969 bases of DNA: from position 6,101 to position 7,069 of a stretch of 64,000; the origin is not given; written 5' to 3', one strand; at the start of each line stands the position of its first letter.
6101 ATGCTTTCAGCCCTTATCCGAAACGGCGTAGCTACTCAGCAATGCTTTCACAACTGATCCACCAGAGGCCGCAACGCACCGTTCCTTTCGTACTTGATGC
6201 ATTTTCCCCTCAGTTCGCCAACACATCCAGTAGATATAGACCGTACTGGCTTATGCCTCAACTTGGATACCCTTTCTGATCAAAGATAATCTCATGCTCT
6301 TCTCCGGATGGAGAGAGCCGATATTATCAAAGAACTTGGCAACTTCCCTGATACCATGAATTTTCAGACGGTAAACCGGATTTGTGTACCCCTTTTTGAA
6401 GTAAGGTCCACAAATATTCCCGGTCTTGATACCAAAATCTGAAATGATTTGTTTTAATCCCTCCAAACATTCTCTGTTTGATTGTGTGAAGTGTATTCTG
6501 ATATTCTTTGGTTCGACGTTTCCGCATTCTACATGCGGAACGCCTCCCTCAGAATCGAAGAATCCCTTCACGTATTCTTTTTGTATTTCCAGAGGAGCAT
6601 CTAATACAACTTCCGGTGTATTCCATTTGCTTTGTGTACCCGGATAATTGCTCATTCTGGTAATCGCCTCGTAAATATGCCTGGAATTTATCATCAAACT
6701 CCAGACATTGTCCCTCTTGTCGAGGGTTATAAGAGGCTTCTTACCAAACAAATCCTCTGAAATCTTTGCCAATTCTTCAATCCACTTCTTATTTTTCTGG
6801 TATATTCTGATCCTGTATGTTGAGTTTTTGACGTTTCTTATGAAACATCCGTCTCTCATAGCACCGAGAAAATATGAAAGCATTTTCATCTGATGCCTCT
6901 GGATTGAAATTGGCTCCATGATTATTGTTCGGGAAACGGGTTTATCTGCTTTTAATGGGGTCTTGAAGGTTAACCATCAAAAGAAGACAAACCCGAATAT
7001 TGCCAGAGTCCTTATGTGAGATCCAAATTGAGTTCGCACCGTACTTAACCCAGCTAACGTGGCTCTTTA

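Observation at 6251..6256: Both intron homing-endonuclease genes end with their stop codon as the last three intron bases at the BHB splice site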

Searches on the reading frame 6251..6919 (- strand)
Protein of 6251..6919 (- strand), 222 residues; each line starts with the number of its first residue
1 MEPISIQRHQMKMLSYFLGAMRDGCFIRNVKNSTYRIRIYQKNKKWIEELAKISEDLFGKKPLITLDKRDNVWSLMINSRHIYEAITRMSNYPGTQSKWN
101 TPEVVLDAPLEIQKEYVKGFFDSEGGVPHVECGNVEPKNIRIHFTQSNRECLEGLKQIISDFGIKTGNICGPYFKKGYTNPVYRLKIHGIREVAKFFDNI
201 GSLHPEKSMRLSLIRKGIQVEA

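Call 10: search_protein_families(library=pfam, proteins=[window:6251-6919:-], max_evalue=0.01)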
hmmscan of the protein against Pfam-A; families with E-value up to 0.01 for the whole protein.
window:6251-6919:- (222 aa): 1 family
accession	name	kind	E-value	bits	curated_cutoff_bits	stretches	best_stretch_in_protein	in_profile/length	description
PF14528.11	LAGLIDADG_3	-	1.4e-13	51.4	22.5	1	113-201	3-82/82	LAGLIDADG-like domain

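Call 21: find_homologous_proteins(query=window:6251-6919:-, max_evalue=0.001)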
Query window:6251-6919:- (222 aa): 28 proteins with E <= 0.001 among 76 candidates.
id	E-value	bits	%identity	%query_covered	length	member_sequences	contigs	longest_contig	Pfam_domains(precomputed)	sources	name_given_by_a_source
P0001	1.9e-141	487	100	95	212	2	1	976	PF14528.12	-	-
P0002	5.2e-115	400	81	95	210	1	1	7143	PF14528.12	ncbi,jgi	-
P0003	3.7e-98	345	68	99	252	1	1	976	PF14528.12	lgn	-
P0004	7.7e-93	328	67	93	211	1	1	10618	PF14528.12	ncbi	-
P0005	1.4e-91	324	64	100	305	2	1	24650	PF14528.12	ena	-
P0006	2.9e-90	320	63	93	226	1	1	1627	PF14528.12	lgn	-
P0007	6.1e-90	319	64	97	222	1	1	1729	PF14528.12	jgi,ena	-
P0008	6.2e-90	318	67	91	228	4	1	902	PF14528.12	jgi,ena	-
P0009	1.5e-86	307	63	94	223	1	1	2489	PF14528.12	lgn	-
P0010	9.2e-86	305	63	91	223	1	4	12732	PF14528.12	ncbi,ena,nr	ncbi:MAG: hypothetical protein KKB03_03480 [Nanoarchaeota archaeon]|nr:hypothetical protein [Nanoarc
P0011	5.5e-85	302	63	92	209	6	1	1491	PF14528.12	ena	-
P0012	3.6e-82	293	62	91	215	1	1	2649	PF14528.12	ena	-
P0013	2.2e-80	287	57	93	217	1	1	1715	PF14528.12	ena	-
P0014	3.8e-80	286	60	91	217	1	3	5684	PF14528.12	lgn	-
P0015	6.8e-78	279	56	93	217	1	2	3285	PF14528.12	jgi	-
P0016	1.6e-75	271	57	93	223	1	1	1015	PF14528.12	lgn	-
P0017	1.8e-75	271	55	91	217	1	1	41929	PF14528.12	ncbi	-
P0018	3.0e-75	270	57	91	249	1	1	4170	PF14528.12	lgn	-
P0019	1.3e-73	265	73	72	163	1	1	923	PF14528.12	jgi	jgi:intein-encoded DNA endonuclease-like protein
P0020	2.6e-72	261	56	91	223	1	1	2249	PF14528.12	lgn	-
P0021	1.7e-70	255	55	91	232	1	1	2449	PF14528.12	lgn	-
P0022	2.8e-68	248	54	91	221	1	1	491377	PF14528.12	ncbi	-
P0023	4.0e-68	247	63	77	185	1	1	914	PF14528.12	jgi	jgi:hypothetical protein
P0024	5.1e-67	244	53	90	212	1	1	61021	PF14528.12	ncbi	-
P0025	1.5e-66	242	52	91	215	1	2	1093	PF14528.12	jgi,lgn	-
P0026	2.5e-64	235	53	91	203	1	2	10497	PF14528.12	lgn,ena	-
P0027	4.2e-53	198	63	57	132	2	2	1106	PF14528.12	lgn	-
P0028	5.4e-28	116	39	88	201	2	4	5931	PF14528.12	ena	-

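Call 26: find_related_loci(query=A1, collection=genome_contigs, flank=10000)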
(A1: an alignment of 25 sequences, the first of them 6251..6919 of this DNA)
Query A1 (222 aa) in genome_contigs; peptide patterns used: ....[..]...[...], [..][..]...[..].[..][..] (x = any residue, [..] = any of these).
179 stretches matched a pattern; 122 encode a relative of the query (tblastn E <= 1e-3); the best 80 are kept; 80 distinct loci.
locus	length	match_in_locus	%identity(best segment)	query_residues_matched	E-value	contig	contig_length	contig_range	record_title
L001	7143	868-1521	80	5-222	2e-123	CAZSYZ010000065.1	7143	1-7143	MAG TPA_asm: uncultured archaeon isolate binchicken_co89_221 genome assembly, contig: NODE_22126_length_7143_cov_6.88233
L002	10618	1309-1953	65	4-216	2e-97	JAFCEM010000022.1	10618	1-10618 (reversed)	MAG: Candidatus Aenigmatarchaeota archaeon isolate Meg22_1214_Bin_123 Meg22_1214_Bin_123_scaffold_23801, whole genome sh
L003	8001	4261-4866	63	15-216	3e-89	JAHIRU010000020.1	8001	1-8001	MAG: Nanoarchaeota archaeon isolate MM_PC_MetaG.mb.142 MM_PC_MetaG.mb.142_k141_383696, whole genome shotgun sequence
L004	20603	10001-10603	55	14-214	4e-79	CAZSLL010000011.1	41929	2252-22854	MAG TPA_asm: uncultured archaeon isolate SRP141376_co4_278 genome assembly, contig: NODE_1633_length_41929_cov_5.687085,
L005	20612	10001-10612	52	14-217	4e-74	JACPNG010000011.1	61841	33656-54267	MAG: Candidatus Woesearchaeota archaeon isolate NC_groundwater_569_Ag_S-0.1um_31_12 S35_SO-1_scaffold_233821, whole geno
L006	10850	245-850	51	12-213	2e-71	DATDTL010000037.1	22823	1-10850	MAG TPA_asm: archaeon isolate SMAG_U8030 k141_1856430, whole genome shotgun sequence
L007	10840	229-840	50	12-215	3e-69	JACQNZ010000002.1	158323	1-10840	MAG: Candidatus Aenigmatarchaeota archaeon isolate NC_groundwater_1268_Ag_S-0.2um_49_229 S_p2_S4_coassembly_k141_1131203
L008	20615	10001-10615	39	14-216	2e-50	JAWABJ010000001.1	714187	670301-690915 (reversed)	MAG: Candidatus Norongarragalinales archaeon isolate JZ-4_201803_bins_88 JZ-4_201803_bins_88_scaffold_1, whole genome sh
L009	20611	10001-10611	47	12-215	6e-36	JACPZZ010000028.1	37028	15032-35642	MAG: Candidatus Aenigmatarchaeota archaeon isolate NC_groundwater_903_Pr1_S-0.2um_45_27 Montesol18-Sp2_coassembly_scaffo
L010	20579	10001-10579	33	14-218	4e-27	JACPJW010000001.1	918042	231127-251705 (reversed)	MAG: Candidatus Aenigmatarchaeota archaeon isolate NC_groundwater_478_Ag_S-0.1um_47_21 S35_SO-1_scaffold_71026, whole ge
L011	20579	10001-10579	33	14-218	6e-27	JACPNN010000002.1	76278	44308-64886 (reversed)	MAG: Candidatus Aenigmatarchaeota archaeon isolate NC_groundwater_576_Ag_S-0.2um_47_17 S36_SO-2_scaffold_133787, whole g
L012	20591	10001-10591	29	14-214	2e-26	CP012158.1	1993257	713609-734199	Pyrobaculum sp. WP30, complete genome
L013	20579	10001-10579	32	14-218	1e-25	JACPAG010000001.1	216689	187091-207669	MAG: Candidatus Aenigmatarchaeota archaeon isolate NC_groundwater_225_Ag_S-0.2um_45_12 S5_GD2017_2_S2_scaffold_45, whole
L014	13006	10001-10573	33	14-216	6e-25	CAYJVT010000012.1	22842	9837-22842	MAG TPA_asm: uncultured archaeon isolate ERP125453_co1_377 genome assembly, contig: NODE_2087_length_22842_cov_16.345548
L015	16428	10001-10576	30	14-217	8e-25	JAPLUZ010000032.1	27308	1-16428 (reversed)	MAG: Candidatus Aenigmatarchaeota archaeon isolate LacPavin_0920_SED5_MAG_42_9 LacPavin_0920_SED5_scaffold_1771360, whol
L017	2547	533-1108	33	14-217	2e-24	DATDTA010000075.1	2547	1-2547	MAG TPA_asm: Candidatus Nanoarchaeia archaeon isolate SMAG_U8017 k141_2073667, whole genome shotgun sequence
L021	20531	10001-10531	30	14-209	4e-20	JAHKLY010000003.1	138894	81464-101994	MAG: Candidatus Micrarchaeota archaeon isolate MAG 297 R1_Bin_00305_2_000000000004, whole genome shotgun sequence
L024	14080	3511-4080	31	15-206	2e-17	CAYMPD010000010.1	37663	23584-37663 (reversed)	MAG TPA_asm: uncultured archaeon isolate binchicken_co17_215 genome assembly, contig: NODE_3153_length_37663_cov_6.49127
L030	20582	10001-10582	28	14-214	4e-15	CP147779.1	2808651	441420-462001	MAG: Promethearchaeati archaeon SRVP18_Atabeyarchaeia-1 chromosome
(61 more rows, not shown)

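Call 52: search_solved_structures(query=window:6251-6919:-, max_evalue=0.01)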
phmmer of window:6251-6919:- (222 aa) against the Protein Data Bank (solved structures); distinct sequences matched with E-value up to 0.01: 1.
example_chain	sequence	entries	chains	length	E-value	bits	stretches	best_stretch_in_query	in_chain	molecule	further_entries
2dch_X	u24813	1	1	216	2.1e-05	27.3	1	36-167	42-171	putative homing endonuclease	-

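Call 55: search_protein_families(library=pfam, proteins=[L013:10733-11356:+, L017:1862-2488:+, L014:10685-11401:+, L030:8200-8961:+, L021:10895-11638:+, L003:907-1707:+, L024:2356-3147:+, L004:4119-5090:+, L005:8389-8904:+], max_evalue=0.01)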
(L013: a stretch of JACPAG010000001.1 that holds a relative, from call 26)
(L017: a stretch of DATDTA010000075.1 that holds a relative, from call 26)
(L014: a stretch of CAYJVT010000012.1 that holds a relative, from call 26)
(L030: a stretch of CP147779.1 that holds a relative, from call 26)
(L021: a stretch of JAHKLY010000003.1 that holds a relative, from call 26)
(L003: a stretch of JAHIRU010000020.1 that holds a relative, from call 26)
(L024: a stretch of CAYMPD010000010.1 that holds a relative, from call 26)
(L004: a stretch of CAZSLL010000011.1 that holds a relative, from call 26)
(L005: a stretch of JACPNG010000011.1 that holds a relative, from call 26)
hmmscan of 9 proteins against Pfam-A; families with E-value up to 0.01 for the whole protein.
L013:10733-11356:+ (208 aa): 0 families

L017:1862-2488:+ (209 aa): 5 families
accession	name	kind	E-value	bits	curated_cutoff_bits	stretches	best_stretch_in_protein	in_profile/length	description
PF01022.26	HTH_5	-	1.4e-05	25.3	22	1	157-200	6-47/47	Bacterial regulatory protein, arsR family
PF01047.28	MarR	-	0.00021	21.6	24.6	1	157-202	7-51/59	MarR family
PF04703.18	FaeA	-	0.00093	19.9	20.7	1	155-201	2-48/62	FaeA-like protein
PF12802.13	MarR_2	-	0.0051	17.4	27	0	158-202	10-54/61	MarR family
PF08461.16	HTH_12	-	0.0053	17.1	21.4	0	157-201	2-51/66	Ribonuclease R winged-helix domain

L014:10685-11401:+ (239 aa): 1 family
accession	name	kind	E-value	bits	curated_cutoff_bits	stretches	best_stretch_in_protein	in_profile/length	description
PF01381.28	HTH_3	-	0.00068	20.1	23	1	49-88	8-46/55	Helix-turn-helix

L030:8200-8961:+ (254 aa): 1 family
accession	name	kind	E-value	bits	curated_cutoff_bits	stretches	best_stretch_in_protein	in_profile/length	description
PF05367.17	Phage_endo_I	-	0.0017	18.4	29.1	1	150-209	13-82/149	Phage endonuclease I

L021:10895-11638:+ (248 aa): 1 family
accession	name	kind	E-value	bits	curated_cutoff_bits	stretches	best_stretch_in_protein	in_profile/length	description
PF04480.18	DUF559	-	0.00082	19.7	20.6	1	131-203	13-89/109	Protein of unknown function (DUF559)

L003:907-1707:+ (267 aa): 1 family
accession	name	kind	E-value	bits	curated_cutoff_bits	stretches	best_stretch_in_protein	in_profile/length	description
PF14528.11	LAGLIDADG_3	-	1.1e-07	32.4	22.5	0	135-212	6-82/82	LAGLIDADG-like domain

L024:2356-3147:+ (264 aa): 0 families

L004:4119-5090:+ (324 aa): 3 families
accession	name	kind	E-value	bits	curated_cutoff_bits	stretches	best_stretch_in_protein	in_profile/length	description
PF15943.11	YdaS_toxin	-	7e-05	23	30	1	32-73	3-44/65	Bacterial toxin YdaS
PF14528.11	LAGLIDADG_3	-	0.0057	17.3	22.5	0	235-284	5-57/82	LAGLIDADG-like domain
PF01381.28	HTH_3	-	0.0069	16.8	23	0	42-81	14-53/55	Helix-turn-helix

L005:8389-8904:+ (172 aa): 2 families
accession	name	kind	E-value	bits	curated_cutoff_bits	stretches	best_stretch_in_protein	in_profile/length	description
PF14528.11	LAGLIDADG_3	-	6.7e-15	55.6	22.5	2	95-162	4-81/82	LAGLIDADG-like domain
PF14527.11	LAGLIDADG_WhiA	-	0.0097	16.4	23.2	0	4-53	3-49/93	WhiA LAGLIDADG-like domain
